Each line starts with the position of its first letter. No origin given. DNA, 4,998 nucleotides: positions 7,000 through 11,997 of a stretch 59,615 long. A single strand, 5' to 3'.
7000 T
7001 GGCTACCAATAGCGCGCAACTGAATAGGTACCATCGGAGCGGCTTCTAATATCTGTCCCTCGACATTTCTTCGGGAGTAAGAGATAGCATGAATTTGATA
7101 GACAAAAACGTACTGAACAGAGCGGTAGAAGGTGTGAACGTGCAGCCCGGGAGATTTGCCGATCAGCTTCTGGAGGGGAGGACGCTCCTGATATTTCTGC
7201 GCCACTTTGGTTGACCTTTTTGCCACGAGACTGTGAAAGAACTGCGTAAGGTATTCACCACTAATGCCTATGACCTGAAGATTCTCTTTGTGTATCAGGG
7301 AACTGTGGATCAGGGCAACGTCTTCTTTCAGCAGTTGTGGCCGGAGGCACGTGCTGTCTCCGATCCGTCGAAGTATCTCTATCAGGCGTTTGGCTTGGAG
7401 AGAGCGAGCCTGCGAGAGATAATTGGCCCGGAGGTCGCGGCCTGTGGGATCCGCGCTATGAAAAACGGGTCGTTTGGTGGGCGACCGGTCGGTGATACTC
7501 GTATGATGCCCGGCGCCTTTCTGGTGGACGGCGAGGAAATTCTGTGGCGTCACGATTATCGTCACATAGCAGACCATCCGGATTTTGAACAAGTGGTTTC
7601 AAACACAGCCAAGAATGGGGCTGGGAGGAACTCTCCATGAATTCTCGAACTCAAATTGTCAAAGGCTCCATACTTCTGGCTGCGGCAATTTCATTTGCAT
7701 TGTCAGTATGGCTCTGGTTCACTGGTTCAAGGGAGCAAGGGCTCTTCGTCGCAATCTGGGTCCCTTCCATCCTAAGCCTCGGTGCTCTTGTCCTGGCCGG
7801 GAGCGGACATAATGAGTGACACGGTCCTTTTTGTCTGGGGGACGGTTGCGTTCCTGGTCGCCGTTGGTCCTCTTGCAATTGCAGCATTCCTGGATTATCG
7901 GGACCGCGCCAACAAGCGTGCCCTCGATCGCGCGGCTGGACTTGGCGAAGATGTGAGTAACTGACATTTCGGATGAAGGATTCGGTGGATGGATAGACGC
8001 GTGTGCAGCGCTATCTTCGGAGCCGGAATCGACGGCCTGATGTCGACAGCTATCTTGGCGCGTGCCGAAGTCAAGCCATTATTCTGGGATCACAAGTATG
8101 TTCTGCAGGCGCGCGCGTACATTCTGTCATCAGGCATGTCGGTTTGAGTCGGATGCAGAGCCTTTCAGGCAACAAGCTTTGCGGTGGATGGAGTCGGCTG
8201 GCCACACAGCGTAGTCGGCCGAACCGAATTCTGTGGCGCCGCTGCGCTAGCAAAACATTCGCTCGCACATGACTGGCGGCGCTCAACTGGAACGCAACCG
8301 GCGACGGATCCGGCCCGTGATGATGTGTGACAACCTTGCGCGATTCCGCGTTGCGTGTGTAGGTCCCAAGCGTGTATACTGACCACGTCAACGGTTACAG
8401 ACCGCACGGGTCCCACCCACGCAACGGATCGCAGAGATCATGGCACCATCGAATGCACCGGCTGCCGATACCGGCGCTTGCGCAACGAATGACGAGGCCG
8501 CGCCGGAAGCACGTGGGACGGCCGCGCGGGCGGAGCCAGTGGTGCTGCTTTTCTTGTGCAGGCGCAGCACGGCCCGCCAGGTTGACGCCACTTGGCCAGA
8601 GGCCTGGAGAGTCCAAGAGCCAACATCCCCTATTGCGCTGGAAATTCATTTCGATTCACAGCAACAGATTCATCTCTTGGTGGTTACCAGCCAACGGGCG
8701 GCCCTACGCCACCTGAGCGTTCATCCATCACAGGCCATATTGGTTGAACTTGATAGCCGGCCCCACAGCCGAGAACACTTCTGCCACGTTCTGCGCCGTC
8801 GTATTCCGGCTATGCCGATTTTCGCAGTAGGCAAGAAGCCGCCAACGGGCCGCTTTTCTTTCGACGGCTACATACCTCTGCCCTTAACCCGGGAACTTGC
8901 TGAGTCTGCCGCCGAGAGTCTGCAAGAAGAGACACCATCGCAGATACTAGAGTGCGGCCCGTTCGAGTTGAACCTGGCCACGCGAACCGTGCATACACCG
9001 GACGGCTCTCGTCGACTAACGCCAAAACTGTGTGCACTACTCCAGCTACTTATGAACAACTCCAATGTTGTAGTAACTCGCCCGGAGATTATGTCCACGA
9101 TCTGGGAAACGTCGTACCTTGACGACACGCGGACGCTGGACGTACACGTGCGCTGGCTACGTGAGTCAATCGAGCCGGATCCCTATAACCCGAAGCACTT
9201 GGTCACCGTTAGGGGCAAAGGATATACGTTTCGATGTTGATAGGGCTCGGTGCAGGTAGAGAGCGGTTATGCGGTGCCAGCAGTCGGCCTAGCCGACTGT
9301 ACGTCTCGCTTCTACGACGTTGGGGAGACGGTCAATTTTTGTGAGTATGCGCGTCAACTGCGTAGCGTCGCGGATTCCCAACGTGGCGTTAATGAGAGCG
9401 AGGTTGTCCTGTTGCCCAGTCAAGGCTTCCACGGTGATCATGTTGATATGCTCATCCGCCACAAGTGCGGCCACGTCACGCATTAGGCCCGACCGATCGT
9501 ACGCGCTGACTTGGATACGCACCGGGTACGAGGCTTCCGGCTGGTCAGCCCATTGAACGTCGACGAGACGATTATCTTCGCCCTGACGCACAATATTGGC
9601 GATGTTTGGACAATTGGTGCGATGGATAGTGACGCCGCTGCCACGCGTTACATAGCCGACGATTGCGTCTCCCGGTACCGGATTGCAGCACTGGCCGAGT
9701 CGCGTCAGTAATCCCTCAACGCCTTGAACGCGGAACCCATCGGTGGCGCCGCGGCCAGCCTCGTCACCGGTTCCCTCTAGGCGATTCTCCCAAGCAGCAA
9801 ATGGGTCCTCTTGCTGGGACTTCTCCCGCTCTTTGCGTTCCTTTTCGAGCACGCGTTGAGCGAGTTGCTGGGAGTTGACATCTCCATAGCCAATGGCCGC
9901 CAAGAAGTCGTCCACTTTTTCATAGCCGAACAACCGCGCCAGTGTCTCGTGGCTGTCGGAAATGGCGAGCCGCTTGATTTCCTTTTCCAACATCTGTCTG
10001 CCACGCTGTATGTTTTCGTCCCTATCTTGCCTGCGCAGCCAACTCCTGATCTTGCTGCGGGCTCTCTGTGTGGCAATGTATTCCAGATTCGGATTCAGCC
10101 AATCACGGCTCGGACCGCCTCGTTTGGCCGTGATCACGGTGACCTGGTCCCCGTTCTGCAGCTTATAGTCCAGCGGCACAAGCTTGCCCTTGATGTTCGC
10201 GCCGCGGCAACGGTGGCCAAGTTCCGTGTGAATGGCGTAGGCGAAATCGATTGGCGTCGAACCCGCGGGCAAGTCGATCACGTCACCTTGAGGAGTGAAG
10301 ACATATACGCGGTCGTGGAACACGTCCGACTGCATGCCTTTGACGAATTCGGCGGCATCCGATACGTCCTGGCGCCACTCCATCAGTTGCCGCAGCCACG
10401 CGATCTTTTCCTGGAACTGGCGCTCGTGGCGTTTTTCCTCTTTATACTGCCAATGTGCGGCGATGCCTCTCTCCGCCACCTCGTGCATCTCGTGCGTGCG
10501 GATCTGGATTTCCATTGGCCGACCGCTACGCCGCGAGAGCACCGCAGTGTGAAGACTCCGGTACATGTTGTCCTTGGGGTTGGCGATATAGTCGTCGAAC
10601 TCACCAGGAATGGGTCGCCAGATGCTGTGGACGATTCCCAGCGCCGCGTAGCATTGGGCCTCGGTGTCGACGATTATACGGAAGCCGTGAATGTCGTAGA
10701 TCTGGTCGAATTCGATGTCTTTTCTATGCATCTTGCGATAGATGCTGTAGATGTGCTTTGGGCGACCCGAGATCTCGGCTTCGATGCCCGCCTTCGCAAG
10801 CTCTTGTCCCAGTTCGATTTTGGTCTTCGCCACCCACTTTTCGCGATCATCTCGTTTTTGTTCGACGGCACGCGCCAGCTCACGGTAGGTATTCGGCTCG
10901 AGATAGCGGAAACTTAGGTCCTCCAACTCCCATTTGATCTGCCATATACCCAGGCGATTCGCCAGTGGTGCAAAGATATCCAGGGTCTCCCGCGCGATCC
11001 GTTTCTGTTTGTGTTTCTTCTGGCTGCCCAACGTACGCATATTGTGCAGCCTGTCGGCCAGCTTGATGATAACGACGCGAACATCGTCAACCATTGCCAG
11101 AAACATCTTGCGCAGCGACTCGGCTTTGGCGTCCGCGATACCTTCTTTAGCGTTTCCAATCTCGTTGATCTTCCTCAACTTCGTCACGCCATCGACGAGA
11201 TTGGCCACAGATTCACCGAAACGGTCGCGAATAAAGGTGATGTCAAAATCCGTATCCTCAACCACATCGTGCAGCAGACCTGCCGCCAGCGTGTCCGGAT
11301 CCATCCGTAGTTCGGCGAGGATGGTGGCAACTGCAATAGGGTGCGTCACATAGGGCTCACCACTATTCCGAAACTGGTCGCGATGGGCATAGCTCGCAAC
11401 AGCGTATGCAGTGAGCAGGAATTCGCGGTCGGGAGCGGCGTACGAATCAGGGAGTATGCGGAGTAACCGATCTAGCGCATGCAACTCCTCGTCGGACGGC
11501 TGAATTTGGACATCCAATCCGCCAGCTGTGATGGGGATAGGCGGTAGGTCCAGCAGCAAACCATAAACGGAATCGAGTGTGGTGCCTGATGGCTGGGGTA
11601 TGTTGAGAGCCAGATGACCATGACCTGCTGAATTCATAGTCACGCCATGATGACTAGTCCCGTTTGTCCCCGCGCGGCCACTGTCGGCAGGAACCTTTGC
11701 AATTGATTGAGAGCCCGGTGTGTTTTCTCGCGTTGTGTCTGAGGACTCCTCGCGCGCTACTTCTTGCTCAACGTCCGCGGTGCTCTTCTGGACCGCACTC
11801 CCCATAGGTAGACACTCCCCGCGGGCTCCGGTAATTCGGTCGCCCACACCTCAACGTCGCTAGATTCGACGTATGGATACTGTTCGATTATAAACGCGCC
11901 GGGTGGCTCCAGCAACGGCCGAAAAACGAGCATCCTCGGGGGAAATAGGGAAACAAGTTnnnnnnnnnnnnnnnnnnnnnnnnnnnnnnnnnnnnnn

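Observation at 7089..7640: In-frame TGA in the CxxC motif of a PRXL2/PAMM-type peroxiredoxin-like gene (U-P-F-C)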

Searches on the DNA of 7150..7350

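Call 54: search_rna_families(source=window, start=7150, end=7350, threshold=evalue, max_evalue=10)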
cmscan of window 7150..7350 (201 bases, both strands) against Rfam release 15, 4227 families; matches with E-value up to 10: 1.
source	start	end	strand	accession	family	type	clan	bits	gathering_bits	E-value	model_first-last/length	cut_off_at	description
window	7165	7176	+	RF02133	HOXB13-AS1_2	Gene; lncRNA;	-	10.4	40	3.4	70-81/81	no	HOXB13 antisense RNA 1 conserved region 2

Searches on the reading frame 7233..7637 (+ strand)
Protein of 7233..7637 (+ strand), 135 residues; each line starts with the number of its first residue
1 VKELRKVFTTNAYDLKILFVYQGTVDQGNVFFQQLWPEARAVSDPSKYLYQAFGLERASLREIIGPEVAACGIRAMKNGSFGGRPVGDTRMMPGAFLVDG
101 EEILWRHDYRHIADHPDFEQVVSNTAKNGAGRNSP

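Call 4: search_protein_families(library=pfam, proteins=[window:7233-7637:+], max_evalue=1)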
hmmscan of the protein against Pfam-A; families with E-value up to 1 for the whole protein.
seq(135 aa): 1 family
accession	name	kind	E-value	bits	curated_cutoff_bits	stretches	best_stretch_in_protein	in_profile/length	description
PF13911.12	AhpC-TSA_2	-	2e-09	38.3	27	1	16-111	15-114/114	AhpC/TSA antioxidant enzyme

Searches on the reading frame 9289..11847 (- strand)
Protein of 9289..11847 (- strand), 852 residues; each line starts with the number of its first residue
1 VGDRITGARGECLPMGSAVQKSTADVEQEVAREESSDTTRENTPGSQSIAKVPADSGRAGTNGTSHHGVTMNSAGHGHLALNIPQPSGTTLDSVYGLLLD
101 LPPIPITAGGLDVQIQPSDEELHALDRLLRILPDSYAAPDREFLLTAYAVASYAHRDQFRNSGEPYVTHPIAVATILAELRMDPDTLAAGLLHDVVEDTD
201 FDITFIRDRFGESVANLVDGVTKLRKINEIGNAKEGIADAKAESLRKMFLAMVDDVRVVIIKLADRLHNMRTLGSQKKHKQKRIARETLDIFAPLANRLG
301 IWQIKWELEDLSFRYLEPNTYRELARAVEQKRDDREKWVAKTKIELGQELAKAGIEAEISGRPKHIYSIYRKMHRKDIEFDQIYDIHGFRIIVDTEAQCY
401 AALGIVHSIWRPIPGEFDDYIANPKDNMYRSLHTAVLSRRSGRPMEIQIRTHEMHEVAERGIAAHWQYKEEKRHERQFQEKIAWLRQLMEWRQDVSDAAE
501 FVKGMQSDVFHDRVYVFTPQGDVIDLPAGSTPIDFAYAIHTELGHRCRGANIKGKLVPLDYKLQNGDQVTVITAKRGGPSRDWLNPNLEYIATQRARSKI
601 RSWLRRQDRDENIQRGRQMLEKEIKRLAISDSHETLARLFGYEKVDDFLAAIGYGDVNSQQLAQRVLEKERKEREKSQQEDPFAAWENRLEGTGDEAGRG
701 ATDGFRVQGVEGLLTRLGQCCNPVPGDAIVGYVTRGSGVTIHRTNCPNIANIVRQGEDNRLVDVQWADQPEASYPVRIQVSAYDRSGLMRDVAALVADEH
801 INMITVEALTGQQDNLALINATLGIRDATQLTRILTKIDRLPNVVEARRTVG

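Call 44: search_protein_families(library=pfam, proteins=[window:9289-11847:-], max_evalue=0.001)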
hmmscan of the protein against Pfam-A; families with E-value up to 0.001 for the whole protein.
window:9289-11847:- (852 aa): 7 families
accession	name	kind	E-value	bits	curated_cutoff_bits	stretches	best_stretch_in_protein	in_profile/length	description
PF13328.12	HD_4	-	1.1e-56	191.3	27.2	1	147-302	1-156/156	HD domain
PF04607.23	RelA_SpoT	-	3.6e-44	150.1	27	1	361-472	1-112/113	Region found in RelA / SpoT proteins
PF02824.27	TGS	-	1e-24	86.7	22.2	1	514-573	1-60/60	TGS domain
PF13291.12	ACT_4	-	1.6e-18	67.6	27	1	772-849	3-80/80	ACT domain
PF19296.4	RelA_AH_RIS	-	1.1e-16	61.9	23.8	1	591-750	4-176/185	RelA/SpoT, AH and RIS domains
PF01966.28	HD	-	6.7e-13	49.4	22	1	166-270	1-116/116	HD domain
PF01842.31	ACT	-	0.00083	19.5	27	0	777-807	2-32/66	ACT domain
